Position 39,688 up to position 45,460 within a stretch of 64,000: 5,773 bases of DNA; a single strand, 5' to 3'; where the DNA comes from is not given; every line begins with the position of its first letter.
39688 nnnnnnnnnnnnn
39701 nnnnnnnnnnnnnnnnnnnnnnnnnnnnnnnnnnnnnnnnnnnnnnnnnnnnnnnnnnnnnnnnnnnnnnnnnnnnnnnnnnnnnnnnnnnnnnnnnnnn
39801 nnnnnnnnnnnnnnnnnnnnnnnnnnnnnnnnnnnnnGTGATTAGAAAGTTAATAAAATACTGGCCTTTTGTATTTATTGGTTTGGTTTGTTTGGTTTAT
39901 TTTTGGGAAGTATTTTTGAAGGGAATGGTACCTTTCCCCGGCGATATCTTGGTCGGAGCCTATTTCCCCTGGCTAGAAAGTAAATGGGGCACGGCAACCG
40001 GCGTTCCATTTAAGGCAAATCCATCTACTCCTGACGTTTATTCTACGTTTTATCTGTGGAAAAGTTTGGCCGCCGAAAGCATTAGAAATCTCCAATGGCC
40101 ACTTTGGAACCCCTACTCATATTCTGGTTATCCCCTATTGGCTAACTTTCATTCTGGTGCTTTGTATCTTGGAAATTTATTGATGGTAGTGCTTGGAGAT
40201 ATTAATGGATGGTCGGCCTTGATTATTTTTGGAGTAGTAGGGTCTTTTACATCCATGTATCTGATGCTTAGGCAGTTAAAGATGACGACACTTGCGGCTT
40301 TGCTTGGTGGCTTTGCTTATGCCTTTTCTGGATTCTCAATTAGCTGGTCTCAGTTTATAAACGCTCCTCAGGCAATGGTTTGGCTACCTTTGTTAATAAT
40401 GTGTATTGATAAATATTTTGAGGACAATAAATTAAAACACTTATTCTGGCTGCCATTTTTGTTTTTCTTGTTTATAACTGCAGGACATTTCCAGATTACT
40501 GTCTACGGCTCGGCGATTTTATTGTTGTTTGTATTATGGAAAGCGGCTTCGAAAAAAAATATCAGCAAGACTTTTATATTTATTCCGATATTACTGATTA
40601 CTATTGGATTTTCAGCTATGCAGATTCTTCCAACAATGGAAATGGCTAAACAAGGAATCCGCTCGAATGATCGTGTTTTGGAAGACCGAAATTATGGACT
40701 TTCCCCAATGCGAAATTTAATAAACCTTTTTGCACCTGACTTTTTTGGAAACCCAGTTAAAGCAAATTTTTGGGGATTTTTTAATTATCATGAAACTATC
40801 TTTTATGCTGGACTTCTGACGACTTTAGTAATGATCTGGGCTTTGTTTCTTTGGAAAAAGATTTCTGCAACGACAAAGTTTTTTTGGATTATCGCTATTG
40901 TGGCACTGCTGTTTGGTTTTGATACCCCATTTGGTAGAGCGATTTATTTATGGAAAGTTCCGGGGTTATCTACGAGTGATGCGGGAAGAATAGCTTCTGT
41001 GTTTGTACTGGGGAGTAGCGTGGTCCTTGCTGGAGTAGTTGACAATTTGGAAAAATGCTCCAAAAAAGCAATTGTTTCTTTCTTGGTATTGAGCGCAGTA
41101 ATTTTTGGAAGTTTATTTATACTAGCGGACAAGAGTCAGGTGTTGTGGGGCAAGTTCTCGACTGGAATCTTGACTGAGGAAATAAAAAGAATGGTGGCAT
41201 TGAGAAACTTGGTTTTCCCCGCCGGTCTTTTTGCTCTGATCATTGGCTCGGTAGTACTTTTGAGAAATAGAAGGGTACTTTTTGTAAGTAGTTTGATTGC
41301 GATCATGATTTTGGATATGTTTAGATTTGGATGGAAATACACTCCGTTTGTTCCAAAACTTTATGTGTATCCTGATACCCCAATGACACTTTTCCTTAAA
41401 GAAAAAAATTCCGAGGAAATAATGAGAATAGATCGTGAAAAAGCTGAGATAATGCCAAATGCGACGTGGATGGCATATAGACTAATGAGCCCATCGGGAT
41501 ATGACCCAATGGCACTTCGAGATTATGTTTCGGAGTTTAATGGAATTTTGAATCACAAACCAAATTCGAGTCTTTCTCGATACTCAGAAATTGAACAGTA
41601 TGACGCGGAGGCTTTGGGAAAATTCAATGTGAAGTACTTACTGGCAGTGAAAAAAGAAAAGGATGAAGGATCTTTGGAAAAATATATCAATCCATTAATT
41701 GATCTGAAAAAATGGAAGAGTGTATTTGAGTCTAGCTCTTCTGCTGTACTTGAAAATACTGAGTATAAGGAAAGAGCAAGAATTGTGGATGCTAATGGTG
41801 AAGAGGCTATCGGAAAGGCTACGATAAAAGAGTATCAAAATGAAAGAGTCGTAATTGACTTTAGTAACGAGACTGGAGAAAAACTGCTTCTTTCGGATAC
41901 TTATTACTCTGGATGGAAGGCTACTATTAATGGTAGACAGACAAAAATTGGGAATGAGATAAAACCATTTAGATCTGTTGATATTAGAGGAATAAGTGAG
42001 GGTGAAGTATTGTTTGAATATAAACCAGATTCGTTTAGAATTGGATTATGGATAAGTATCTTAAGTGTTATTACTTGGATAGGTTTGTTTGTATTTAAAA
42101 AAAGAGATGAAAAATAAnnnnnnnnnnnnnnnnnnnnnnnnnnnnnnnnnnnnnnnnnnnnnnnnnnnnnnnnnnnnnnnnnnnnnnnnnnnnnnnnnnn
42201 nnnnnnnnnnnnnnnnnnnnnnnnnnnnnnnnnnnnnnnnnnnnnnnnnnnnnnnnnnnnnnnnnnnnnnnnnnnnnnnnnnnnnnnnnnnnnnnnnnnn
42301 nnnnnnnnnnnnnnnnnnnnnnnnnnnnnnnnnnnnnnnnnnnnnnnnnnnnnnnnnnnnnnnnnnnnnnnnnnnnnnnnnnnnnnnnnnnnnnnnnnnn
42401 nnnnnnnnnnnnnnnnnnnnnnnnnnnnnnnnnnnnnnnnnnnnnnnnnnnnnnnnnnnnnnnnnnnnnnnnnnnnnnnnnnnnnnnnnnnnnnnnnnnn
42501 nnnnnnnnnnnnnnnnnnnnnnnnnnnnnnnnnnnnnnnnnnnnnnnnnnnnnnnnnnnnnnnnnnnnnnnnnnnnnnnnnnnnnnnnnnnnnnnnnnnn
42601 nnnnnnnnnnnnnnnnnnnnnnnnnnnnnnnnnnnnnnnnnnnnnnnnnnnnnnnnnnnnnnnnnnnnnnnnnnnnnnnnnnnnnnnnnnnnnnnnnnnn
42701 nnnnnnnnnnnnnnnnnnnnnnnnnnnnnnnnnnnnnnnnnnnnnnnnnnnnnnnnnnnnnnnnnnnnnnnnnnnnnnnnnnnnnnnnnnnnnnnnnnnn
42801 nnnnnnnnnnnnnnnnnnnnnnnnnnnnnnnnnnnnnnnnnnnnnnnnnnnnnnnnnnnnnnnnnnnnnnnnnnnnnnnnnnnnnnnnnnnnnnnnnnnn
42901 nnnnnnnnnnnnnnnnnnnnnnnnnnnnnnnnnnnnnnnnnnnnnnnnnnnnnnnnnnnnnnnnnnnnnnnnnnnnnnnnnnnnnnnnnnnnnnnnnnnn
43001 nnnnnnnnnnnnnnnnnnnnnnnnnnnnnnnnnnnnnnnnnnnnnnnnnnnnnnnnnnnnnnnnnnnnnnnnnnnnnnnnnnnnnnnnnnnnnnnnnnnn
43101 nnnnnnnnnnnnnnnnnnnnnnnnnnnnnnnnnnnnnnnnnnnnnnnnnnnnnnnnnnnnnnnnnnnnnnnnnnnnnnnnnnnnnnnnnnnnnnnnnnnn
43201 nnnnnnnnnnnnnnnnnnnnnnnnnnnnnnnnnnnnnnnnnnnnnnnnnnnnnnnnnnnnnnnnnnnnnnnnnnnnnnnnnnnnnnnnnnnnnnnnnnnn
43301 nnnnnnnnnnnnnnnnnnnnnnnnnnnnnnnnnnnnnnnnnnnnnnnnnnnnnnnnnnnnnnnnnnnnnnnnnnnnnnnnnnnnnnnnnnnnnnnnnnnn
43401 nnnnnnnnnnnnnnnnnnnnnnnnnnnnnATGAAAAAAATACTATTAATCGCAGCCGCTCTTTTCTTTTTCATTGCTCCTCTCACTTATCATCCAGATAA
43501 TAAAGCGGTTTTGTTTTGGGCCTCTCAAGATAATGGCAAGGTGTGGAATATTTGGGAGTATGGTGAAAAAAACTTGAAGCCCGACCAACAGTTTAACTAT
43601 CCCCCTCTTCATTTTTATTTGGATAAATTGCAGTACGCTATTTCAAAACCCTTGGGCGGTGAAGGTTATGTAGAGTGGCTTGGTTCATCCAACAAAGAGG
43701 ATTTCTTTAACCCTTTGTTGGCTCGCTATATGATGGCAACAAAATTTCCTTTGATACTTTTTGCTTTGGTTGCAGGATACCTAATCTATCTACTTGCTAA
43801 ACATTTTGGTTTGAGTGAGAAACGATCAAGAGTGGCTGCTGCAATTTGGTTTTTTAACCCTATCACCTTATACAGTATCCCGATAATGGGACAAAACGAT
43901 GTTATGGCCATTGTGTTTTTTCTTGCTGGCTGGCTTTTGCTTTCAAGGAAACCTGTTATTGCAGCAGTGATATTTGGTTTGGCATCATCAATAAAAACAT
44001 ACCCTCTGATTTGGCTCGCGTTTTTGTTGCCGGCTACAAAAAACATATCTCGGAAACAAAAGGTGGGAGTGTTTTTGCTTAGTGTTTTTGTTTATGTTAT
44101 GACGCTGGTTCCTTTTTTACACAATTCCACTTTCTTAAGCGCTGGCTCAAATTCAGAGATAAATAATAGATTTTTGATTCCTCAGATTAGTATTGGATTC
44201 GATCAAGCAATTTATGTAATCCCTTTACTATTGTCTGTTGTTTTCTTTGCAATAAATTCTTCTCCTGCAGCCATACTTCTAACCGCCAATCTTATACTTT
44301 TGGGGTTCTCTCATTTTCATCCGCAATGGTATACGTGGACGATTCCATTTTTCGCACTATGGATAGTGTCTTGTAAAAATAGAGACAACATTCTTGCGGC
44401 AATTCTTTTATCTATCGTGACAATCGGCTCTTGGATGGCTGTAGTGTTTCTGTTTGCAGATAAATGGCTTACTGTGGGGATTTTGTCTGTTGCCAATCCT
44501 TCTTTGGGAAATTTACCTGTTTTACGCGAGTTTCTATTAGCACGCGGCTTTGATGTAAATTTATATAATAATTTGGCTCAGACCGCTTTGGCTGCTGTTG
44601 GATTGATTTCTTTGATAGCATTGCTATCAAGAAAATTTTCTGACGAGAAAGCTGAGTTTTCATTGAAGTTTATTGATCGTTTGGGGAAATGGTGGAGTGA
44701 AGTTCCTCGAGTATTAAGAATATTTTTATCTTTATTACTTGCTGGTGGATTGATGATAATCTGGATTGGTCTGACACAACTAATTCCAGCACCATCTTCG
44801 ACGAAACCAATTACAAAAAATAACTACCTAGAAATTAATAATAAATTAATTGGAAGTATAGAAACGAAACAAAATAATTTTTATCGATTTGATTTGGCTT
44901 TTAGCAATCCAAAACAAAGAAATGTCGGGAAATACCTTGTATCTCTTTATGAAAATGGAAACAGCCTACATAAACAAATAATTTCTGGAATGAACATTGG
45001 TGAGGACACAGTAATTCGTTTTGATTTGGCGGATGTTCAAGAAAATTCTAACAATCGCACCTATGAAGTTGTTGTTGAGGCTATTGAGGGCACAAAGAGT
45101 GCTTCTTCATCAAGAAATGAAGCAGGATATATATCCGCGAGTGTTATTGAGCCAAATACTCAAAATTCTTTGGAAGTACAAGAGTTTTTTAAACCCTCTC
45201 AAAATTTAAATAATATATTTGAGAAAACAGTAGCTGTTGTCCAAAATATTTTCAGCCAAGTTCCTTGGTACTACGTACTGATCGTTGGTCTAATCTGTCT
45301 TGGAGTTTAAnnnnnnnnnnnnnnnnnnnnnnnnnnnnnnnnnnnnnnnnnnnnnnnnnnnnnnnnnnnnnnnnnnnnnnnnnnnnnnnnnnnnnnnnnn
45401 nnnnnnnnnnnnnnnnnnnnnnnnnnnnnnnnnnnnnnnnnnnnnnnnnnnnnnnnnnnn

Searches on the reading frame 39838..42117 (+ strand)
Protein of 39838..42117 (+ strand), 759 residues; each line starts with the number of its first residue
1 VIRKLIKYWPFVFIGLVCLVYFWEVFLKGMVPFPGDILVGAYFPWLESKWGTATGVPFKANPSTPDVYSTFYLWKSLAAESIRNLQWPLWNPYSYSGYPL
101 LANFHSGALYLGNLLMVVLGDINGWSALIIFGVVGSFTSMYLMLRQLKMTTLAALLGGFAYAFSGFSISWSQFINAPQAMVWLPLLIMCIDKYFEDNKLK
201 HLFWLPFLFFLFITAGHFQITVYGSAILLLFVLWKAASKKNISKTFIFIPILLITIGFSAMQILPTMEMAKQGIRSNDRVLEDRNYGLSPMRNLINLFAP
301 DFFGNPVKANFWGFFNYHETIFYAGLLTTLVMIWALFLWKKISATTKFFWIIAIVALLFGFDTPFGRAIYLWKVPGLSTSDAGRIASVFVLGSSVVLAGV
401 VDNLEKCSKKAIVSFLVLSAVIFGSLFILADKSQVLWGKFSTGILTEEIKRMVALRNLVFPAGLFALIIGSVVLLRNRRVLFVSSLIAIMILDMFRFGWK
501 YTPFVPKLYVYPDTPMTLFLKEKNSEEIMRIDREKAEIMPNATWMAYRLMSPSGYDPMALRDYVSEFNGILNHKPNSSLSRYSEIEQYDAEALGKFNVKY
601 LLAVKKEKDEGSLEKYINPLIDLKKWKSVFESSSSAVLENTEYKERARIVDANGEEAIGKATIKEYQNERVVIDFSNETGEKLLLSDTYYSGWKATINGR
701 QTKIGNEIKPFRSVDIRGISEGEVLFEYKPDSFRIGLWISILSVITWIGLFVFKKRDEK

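Call 13: search_protein_families(library=pfam, proteins=[window:39838-42117:+], max_evalue=0.001)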
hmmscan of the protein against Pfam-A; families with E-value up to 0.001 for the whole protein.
window:39838-42117:+ (759 aa): 1 family
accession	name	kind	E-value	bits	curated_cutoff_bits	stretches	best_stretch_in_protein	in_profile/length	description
PF09586.16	YfhO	-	6.8e-15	54.9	28.5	2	134-494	101-438/835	Bacterial membrane protein YfhO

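Call 82: search_protein_families(library=ncbifam, proteins=[window:39838-42117:+], max_evalue=0.001)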
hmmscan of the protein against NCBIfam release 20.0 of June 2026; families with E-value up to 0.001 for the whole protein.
window:39838-42117:+ (759 aa): 0 families

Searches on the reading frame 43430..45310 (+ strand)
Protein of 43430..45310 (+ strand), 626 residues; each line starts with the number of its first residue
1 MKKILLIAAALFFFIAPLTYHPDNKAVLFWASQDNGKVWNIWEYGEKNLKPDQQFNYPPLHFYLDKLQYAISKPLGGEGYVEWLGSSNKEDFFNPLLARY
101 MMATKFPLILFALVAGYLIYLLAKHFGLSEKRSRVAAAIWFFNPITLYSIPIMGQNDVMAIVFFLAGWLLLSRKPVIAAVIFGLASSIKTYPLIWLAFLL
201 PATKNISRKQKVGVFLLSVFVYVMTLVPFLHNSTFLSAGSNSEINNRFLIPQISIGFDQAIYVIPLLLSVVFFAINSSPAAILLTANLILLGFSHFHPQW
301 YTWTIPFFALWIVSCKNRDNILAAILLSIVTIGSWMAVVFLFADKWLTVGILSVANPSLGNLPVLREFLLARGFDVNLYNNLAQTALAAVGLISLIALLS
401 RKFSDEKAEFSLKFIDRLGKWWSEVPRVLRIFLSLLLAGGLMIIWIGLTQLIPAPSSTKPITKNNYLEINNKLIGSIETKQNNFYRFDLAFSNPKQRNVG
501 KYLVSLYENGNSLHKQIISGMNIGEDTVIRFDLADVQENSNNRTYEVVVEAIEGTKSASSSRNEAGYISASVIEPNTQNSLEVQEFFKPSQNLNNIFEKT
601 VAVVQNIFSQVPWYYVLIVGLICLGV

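Call 13: search_protein_families(library=pfam, proteins=[window:43430-45310:+], max_evalue=0.001)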
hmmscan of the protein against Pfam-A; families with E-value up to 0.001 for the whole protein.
window:43430-45310:+ (626 aa): 2 families
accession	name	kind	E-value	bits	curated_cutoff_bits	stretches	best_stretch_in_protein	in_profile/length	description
PF09594.16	GT87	-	2.7e-09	37.6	25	1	98-232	17-147/237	Glycosyltransferase family 87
PF06728.19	PIG-U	-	1.3e-06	28.2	24.5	1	100-241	77-235/378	GPI transamidase subunit PIG-U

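Call 82: search_protein_families(library=ncbifam, proteins=[window:43430-45310:+], max_evalue=0.001)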
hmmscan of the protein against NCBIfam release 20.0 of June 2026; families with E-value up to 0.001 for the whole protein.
window:43430-45310:+ (626 aa): 0 families
